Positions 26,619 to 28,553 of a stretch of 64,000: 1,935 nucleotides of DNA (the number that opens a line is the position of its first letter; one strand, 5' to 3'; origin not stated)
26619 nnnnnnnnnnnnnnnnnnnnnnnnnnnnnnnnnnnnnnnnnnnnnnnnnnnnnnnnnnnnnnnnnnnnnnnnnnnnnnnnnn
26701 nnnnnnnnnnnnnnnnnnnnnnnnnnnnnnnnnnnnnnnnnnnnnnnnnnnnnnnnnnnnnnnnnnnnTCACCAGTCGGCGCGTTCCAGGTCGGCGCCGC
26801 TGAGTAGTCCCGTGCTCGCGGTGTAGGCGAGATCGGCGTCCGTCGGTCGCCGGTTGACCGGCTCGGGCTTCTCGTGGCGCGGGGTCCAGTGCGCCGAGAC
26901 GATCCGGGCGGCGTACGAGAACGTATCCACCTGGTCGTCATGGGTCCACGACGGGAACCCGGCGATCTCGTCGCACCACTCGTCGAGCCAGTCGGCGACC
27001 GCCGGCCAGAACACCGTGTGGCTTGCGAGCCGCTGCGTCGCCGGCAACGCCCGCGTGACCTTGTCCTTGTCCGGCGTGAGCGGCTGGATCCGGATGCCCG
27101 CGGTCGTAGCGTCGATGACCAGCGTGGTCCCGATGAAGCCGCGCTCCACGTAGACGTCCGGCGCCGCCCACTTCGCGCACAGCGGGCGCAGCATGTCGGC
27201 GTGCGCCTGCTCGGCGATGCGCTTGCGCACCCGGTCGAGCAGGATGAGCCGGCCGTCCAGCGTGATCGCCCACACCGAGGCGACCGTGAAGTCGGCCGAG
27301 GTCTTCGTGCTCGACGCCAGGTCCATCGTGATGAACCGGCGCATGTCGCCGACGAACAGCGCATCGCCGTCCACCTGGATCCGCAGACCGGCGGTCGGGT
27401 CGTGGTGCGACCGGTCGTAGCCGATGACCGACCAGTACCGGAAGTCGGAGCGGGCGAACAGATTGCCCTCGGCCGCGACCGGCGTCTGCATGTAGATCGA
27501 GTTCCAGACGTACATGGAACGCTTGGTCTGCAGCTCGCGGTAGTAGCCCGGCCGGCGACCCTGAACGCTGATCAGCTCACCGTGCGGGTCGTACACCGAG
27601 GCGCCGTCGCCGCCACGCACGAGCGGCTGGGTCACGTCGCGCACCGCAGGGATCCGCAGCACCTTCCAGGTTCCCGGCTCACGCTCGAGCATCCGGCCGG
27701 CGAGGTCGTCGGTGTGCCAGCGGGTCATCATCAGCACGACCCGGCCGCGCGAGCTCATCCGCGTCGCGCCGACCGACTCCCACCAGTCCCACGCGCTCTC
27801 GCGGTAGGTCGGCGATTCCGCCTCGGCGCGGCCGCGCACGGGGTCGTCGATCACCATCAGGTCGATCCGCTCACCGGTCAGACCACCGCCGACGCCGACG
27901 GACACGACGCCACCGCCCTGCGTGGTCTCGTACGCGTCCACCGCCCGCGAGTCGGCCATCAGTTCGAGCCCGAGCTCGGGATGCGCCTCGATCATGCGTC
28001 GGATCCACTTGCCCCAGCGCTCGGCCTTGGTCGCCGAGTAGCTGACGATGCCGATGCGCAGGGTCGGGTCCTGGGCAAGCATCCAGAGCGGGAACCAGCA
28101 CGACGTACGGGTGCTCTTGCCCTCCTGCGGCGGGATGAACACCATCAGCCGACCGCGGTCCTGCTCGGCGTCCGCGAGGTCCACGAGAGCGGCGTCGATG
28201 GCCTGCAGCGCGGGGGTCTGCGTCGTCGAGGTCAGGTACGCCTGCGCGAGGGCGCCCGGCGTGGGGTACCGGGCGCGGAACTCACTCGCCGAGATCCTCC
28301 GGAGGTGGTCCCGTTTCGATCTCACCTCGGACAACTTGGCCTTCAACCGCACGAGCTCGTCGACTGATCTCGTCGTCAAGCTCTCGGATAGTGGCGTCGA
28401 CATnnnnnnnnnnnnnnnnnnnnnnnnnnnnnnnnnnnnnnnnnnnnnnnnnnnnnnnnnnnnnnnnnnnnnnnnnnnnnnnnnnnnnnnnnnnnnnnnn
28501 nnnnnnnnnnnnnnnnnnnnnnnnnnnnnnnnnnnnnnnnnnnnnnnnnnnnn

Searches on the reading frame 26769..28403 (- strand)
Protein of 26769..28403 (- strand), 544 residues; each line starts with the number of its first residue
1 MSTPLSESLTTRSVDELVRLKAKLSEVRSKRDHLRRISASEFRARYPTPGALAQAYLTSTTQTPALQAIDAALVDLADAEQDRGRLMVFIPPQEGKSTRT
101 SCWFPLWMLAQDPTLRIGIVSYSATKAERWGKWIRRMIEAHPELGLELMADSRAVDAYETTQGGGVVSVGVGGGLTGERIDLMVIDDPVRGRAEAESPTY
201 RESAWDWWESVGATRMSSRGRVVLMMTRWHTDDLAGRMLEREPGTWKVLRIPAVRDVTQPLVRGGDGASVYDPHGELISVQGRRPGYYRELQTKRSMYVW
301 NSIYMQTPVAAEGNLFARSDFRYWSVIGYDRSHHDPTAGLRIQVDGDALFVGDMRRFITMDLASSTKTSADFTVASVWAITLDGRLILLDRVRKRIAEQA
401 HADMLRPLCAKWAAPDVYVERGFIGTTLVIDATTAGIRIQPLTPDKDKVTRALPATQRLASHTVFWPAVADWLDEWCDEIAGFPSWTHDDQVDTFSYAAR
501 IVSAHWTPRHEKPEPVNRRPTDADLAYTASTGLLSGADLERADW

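Call 10: search_protein_families(library=pfam, proteins=[window:26769-28403:-], max_evalue=0.001)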
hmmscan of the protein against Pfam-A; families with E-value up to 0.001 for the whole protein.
window:26769-28403:- (544 aa): 2 families
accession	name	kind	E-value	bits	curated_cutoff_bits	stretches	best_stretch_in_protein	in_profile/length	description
PF17289.8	Terminase_6C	-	1.5e-08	35.2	22.6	1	358-498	1-151/155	Terminase RNaseH-like domain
PF03237.21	Terminase_6N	-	6.7e-07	29.6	22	1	90-321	4-213/215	Terminase large subunit, T4likevirus-type, N-terminal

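Call 12: search_dna_similar(query=window:26769-28403:-, collection=phages, mode=protein, max_rows=25)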
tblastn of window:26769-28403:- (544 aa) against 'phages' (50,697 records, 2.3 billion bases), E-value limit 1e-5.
Records with a match: 2174; places in all: 2178; records where one place covers at least 80% of the query: 109.
Best place of each record, by identity: <60% 2174.
By first word of the organism name: Mycobacterium 496; Klebsiella 360; Microbacterium 273; Escherichia 248; Gordonia 185; Acinetobacter 47; Brucella 41; Lactococcus 40; Xanthomonas 39; Caulobacter 36; and 87 more.
By host as written in the record: Mycobacterium smegmatis mc2 155 348; Klebsiella pneumoniae 170; Gordonia terrae 3612 145; - 142; Microbacterium foliorum NRRL B-24224 SEA 111; Microbacterium foliorum NRRL B-24224 104; Mycobacterium smegmatis mc#155 83; Escherichia coli 73; and 408 more.
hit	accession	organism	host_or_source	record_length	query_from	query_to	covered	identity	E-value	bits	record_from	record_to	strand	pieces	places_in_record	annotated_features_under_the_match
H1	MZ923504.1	Microcystis phage MinS1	Microcystis aeruginosa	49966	46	500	84%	37.6%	3e-58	216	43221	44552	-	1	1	terminase large subunit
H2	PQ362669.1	Arthrobacter phage Kukla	Arthrobacter globiformis B-2979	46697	44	498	84%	35.2%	4e-56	209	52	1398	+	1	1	1: terminase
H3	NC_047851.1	Brevibacterium phage LuckyBarnes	Brevibacterium iodinum ATCC 15728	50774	45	505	85%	34.4%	6e-53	200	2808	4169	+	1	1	terminase large subunit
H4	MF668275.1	Brevibacterium phage LuckyBarnes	Brevibacterium iodinum ATCC 15728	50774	45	505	85%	34.4%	6e-53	200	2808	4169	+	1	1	terminase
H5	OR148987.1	Caudovirus D_HF5_3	Homo sapiens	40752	27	498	87%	33.5%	2e-48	186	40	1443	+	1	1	terminase large subunit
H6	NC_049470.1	Arthrobacter phage TripleJ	Arthrobacter globiformis NRRL B-2979 SEA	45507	44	498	84%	34.3%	5e-54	203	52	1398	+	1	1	1: terminase large subunit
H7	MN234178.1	Arthrobacter phage TripleJ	Arthrobacter globiformis NRRL B-2979 SEA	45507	44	498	84%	34.3%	5e-54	203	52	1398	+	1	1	1: terminase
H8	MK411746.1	Arthrobacter phage Sonali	Arthrobacter globiformis B-2979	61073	37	498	85%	33.5%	9e-56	208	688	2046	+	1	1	2: terminase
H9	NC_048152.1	Arthrobacter phage Sonali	Arthrobacter globiformis B-2979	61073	37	498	85%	33.5%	9e-56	208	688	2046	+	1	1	2: terminase large subunit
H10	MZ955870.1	Glutamicibacter phage BIM BV-113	Glutamicibacter halophytocola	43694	48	500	83%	34.2%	4e-50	191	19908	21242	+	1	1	putative terminase large subunit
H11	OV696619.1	Glutamicibacter phage Montesquieu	French washed-rind cheese surface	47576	40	498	84%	33.7%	5e-55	206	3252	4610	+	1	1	Terminase large subunit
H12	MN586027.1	Arthrobacter phage Mufasa8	Arthrobacter sp. ATCC 21022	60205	37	498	85%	33.1%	5e-52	197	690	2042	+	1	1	2: terminase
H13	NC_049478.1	Arthrobacter phage Mufasa8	Arthrobacter sp. ATCC 21022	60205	37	498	85%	33.1%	5e-52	197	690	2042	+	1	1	2: terminase large subunit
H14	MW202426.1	Caudoviricetes sp.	Manatee Spring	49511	85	502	77%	34.0%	4e-46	179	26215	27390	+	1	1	terminase large subunit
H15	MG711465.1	Faecalibacterium phage FP_Brigit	Faecalibacterium prausnitzii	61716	85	498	76%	34.2%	1e-48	187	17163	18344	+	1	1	terminase large subunit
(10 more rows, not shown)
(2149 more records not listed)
